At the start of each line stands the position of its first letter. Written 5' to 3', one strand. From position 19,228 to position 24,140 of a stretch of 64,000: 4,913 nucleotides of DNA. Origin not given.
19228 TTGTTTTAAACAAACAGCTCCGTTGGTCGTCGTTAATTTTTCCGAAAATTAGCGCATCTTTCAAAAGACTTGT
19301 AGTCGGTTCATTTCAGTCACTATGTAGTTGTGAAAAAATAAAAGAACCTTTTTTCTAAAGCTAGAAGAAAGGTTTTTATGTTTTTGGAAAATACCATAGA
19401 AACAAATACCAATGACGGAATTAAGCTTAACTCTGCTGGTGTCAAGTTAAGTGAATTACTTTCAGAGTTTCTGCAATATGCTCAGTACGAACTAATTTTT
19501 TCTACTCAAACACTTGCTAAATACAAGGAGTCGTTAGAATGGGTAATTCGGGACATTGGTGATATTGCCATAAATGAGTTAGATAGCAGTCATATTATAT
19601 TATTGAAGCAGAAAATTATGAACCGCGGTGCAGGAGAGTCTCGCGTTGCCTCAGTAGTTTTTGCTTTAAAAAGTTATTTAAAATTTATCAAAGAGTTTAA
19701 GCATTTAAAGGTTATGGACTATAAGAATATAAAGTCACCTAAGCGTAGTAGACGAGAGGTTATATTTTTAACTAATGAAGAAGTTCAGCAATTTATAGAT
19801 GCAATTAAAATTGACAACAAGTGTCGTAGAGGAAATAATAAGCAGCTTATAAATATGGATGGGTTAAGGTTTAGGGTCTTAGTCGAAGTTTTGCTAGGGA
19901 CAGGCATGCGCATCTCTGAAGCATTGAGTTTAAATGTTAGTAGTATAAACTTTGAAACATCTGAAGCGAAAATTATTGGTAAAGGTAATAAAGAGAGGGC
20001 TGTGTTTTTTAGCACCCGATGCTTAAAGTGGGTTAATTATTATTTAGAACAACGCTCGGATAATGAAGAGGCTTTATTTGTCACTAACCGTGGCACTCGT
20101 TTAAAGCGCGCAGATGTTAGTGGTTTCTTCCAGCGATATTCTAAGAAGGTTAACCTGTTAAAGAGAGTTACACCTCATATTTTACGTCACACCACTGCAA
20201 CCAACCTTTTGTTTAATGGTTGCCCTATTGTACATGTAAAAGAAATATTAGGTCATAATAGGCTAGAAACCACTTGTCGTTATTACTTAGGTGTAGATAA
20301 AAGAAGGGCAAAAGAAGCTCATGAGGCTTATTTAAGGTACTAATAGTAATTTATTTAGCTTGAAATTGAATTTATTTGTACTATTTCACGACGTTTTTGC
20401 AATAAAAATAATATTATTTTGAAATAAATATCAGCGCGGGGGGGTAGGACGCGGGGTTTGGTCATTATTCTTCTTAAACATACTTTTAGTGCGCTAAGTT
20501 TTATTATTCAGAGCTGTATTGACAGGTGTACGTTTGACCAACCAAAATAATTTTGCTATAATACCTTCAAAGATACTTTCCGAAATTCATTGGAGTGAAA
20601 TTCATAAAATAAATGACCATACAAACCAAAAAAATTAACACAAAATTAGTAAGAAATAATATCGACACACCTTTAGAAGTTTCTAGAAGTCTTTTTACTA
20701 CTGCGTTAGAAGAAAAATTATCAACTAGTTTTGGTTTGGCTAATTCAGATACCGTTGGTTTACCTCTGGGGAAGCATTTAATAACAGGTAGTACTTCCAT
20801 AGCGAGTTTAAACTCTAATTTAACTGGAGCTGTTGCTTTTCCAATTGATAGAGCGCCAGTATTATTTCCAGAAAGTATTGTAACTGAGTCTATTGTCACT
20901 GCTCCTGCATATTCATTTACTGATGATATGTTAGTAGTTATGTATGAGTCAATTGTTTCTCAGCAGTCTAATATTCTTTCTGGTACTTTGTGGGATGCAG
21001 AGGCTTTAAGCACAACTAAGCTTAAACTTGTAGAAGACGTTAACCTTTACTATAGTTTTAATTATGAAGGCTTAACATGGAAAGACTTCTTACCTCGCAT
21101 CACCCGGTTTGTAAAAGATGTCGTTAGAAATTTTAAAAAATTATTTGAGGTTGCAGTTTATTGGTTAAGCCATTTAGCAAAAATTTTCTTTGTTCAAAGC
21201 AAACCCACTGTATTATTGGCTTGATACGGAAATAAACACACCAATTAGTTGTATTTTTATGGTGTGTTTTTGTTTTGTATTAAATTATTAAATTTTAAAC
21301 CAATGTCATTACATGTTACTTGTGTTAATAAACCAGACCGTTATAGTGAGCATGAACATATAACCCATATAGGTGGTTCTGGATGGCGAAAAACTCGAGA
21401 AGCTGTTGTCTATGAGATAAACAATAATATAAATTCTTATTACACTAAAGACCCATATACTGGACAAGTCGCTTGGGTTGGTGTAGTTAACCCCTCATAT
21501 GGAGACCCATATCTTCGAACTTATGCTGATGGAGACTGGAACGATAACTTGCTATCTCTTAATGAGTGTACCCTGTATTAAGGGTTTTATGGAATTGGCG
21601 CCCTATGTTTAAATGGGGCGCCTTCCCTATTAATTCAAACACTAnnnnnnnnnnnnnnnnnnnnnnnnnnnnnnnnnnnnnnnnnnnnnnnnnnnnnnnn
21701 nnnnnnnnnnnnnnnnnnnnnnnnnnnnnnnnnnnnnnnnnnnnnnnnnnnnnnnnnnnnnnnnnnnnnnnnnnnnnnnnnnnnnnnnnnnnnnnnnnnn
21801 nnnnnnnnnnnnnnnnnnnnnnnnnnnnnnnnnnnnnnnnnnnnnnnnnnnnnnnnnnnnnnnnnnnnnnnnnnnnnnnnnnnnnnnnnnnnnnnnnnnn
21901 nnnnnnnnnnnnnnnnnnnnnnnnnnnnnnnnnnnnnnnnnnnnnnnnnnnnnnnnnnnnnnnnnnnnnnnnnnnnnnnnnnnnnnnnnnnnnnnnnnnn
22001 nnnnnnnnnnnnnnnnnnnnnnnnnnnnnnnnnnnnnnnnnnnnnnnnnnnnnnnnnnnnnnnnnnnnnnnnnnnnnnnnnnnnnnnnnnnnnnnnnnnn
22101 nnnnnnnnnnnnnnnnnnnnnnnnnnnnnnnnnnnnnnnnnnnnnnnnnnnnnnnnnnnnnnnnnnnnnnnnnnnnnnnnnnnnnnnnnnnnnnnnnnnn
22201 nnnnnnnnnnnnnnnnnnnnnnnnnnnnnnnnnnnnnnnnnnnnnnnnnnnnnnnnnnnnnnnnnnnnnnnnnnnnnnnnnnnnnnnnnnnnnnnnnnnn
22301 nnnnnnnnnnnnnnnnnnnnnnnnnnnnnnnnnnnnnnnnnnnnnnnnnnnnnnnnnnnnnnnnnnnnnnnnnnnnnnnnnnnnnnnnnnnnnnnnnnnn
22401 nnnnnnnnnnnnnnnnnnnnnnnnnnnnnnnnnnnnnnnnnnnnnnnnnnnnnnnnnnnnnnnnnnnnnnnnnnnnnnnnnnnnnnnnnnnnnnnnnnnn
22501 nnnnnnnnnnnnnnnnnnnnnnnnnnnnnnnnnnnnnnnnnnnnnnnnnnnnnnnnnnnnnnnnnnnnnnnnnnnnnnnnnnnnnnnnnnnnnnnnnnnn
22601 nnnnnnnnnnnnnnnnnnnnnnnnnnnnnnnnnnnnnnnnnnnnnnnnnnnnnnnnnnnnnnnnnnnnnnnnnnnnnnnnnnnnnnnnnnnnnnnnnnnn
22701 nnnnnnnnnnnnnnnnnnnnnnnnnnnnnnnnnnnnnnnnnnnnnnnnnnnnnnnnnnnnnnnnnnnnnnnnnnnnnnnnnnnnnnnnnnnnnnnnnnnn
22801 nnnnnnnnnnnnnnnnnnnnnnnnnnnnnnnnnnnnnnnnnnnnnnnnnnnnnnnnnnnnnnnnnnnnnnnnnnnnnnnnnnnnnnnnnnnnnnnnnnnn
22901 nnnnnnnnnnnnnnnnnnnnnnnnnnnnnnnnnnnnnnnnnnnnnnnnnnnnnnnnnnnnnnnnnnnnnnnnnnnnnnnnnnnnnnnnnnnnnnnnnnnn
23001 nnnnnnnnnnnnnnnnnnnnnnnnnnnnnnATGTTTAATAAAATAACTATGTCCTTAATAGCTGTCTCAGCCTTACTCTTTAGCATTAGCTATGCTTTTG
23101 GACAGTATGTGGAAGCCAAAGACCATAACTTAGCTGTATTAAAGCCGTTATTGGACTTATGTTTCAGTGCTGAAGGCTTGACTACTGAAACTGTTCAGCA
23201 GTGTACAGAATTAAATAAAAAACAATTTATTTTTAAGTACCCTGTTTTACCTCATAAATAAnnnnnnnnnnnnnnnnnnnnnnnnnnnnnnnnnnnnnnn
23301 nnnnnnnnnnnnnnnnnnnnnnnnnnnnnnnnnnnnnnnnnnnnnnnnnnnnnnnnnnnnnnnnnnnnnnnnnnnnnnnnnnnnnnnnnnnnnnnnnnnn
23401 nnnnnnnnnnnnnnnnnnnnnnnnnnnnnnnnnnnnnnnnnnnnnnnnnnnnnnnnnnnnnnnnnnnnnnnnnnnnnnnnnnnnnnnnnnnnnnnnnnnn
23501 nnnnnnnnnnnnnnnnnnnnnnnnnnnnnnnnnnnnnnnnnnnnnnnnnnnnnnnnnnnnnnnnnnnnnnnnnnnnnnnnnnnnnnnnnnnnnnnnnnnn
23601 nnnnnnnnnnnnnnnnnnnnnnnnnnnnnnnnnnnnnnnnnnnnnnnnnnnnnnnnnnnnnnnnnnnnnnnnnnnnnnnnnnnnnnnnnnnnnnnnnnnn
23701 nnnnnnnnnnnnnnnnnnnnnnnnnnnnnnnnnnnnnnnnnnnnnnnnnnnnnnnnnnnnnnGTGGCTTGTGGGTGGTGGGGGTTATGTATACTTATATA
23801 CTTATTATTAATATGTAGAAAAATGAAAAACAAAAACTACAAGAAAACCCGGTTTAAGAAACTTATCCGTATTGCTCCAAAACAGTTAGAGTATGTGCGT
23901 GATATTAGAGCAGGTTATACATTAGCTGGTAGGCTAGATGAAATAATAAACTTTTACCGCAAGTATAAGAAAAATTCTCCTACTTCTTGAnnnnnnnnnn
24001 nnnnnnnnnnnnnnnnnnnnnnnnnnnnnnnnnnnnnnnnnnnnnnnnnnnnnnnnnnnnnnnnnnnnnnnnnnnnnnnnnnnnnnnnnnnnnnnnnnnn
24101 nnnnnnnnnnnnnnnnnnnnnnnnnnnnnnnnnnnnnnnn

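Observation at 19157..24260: Integrase-bearing element inserted at the 3' end of the 16S rRNA gene, flanked by 187-bp direct repeats that include the anti-SD tail of 16S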

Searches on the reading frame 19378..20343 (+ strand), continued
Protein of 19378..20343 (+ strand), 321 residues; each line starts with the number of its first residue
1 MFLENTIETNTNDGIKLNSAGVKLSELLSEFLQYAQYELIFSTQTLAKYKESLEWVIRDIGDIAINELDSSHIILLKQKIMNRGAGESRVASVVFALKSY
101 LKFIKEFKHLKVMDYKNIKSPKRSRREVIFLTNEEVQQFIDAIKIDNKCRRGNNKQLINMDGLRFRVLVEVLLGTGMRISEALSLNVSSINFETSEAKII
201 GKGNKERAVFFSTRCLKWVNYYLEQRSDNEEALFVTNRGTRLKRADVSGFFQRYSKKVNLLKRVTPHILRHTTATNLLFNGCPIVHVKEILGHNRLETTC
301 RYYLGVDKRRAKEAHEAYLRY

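Call 49: find_related_loci(query=A1, collection=viral_contigs, flank=10000)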
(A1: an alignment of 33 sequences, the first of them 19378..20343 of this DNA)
Query A1 (321 aa) in viral_contigs; peptide patterns used: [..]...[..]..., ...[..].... (x = any residue, [..] = any of these).
22 stretches matched a pattern; 10 encode a relative of the query (tblastn E <= 1e-3); 10 distinct loci.
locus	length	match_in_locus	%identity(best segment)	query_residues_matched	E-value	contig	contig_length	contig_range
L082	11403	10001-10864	41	22-321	4e-70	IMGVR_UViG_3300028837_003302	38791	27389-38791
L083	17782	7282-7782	28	168-303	7e-12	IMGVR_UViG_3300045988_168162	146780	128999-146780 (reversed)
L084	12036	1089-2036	21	4-303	3e-11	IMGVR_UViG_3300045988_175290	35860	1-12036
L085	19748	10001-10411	30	167-302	2e-10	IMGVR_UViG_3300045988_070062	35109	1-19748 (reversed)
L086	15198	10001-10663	22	105-307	1e-7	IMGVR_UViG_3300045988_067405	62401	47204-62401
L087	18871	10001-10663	22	105-307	2e-7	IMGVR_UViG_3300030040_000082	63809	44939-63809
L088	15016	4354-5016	25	105-307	2e-7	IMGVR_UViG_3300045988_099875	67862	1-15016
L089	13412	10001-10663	25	105-307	2e-7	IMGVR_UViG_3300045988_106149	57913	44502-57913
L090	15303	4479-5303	23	60-303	5e-7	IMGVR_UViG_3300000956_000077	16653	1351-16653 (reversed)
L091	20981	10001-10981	21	4-314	1e-8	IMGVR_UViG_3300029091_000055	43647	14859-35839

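Call 50: find_related_loci(query=A1, collection=metagenome_contigs, flank=10000)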
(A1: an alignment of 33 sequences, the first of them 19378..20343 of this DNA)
Query A1 (321 aa) in metagenome_contigs; peptide patterns used: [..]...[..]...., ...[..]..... (x = any residue, [..] = any of these).
600 stretches matched a pattern (row limit reached: there are more); 549 encode a relative of the query (tblastn E <= 1e-3); the best 80 are kept; 80 distinct loci.
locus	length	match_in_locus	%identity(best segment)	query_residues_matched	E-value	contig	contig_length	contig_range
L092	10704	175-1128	60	1-321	2e-129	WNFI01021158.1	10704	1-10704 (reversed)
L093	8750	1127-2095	59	1-321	4e-127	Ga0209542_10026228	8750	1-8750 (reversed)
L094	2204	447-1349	62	21-321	1e-133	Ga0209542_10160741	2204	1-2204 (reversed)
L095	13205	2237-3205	59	1-321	2e-125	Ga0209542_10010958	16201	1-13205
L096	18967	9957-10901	59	1-321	4e-125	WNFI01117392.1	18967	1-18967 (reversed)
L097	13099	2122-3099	56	1-321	4e-125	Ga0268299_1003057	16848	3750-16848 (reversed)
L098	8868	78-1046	57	1-321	2e-124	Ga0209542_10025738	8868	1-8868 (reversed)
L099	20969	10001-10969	57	1-321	3e-124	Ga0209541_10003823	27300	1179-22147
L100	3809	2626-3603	56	1-321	1e-126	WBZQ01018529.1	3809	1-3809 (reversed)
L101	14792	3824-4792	57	1-321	3e-124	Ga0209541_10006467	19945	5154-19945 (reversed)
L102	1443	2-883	62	25-318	5e-134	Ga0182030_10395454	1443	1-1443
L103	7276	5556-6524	57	1-321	8e-124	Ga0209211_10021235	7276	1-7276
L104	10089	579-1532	57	1-321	7e-123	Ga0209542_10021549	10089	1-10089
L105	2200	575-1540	57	1-321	3e-127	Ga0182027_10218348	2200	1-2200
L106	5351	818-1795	54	1-321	4e-118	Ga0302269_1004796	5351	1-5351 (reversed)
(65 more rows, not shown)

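Call 67: search_solved_structures(query=window:19378-20343:+, max_evalue=1e-10)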
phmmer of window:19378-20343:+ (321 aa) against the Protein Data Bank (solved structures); distinct sequences matched with E-value up to 1e-10: 6.
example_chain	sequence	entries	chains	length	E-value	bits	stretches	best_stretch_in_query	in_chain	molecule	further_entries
5hxy_A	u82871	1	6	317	1.5e-24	90.1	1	117-302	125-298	Tyrosine recombinase XerA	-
9i5v_14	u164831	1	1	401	1.8e-23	86.6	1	27-303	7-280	Ribosome-associated translation inhibitor RaiA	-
4a8e_A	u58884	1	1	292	1.1e-22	83.9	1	131-314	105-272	PROBABLE TYROSINE RECOMBINASE XERC-LIKE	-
1a0p_A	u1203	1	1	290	5.3e-20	75.2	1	90-315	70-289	SITE-SPECIFIC RECOMBINASE XERD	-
5dcf_A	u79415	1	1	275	1.5e-19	73.7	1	163-317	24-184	Tyrosine recombinase XerD,DNA translocase FtsK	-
5jjv_A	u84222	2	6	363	3.8e-12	49.4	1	115-315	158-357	Tyrosine recombinase XerH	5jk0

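Call 68: search_solved_structures(query=window:19378-20343:+, max_evalue=1e-22, show_alignments=2)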
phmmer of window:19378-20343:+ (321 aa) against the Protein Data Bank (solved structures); distinct sequences matched with E-value up to 1e-22: 2.
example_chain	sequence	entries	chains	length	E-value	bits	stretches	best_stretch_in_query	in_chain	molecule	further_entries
5hxy_A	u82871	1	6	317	1.5e-24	90.1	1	117-302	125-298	Tyrosine recombinase XerA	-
9i5v_14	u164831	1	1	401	1.8e-23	86.6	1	27-303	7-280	Ribosome-associated translation inhibitor RaiA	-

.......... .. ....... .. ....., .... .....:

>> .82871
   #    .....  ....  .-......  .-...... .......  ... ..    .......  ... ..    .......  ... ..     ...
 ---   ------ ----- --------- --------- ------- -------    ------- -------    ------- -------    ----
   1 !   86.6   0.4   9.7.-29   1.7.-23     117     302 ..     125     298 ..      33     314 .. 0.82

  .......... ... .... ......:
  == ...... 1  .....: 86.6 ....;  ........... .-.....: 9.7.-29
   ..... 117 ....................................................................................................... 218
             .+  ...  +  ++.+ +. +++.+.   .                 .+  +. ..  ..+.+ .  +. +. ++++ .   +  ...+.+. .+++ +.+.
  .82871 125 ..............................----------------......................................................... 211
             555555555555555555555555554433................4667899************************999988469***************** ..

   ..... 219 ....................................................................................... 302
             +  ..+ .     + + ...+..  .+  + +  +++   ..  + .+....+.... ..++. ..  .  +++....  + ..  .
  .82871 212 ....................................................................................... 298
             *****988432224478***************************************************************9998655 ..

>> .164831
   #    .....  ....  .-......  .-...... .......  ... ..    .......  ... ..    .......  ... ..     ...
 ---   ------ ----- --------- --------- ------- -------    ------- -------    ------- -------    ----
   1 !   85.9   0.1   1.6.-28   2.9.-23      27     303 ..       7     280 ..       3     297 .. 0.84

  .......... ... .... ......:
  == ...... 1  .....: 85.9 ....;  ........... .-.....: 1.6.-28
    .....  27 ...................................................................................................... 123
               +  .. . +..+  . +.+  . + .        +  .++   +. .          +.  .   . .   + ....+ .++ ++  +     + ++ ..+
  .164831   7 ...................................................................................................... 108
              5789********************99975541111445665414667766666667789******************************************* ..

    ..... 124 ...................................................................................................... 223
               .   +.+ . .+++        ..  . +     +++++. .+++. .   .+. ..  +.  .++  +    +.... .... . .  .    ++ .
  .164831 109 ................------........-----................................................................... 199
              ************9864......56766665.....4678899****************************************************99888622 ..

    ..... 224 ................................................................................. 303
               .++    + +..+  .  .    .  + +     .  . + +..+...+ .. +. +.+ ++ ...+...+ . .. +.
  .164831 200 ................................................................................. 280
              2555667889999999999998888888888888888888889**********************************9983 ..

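Call 72: list_cluster_members(proteins=[P0001])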
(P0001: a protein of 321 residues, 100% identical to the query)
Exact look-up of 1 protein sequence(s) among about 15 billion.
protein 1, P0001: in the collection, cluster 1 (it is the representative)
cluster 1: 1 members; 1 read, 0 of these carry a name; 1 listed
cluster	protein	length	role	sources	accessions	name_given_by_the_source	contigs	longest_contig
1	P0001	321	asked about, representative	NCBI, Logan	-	-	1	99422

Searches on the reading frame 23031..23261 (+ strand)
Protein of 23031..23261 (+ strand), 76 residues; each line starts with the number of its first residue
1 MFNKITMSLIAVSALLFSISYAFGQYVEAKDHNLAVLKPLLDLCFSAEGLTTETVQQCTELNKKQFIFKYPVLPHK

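Call 6: search_protein_families(library=pfam, proteins=[window:23031-23261:+], max_evalue=0.01)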
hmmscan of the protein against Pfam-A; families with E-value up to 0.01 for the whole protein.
window:23031-23261:+ (76 aa): 0 families

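Call 7: search_protein_families(library=phrogs, proteins=[window:23031-23261:+], max_evalue=0.01)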
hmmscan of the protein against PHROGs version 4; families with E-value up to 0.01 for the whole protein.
window:23031-23261:+ (76 aa): 0 families

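Call 43: search_protein_families(library=ncbifam, proteins=[window:23031-23261:+], max_evalue=0.01)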
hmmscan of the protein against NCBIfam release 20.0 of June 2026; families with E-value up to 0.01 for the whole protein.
window:23031-23261:+ (76 aa): 0 families

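Call 44: search_protein_families(library=padloc, proteins=[window:23031-23261:+], max_evalue=0.01)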
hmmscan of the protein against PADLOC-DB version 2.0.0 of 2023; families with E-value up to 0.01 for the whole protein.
window:23031-23261:+ (76 aa): 0 families

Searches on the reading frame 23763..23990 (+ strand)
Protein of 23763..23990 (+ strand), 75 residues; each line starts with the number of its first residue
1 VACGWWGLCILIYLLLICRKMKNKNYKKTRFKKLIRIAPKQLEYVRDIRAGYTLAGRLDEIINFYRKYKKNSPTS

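Call 6: search_protein_families(library=pfam, proteins=[window:23763-23990:+], max_evalue=0.01)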
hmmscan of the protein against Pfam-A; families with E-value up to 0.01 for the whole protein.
window:23763-23990:+ (75 aa): 0 families

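Call 7: search_protein_families(library=phrogs, proteins=[window:23763-23990:+], max_evalue=0.01)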
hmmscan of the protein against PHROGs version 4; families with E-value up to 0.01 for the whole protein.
window:23763-23990:+ (75 aa): 0 families

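Call 43: search_protein_families(library=ncbifam, proteins=[window:23763-23990:+], max_evalue=0.01)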
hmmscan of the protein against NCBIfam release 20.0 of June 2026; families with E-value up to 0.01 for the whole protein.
window:23763-23990:+ (75 aa): 1 family
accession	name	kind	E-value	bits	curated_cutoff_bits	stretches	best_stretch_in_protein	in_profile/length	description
NF033860.0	Wzy_O6_O28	subfamily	0.0073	15.3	75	1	4-64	156-214/385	oligosaccharide repeat unit polymerase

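Call 44: search_protein_families(library=padloc, proteins=[window:23763-23990:+], max_evalue=0.01)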
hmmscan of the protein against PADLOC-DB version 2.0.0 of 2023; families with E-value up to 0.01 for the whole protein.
window:23763-23990:+ (75 aa): 0 families
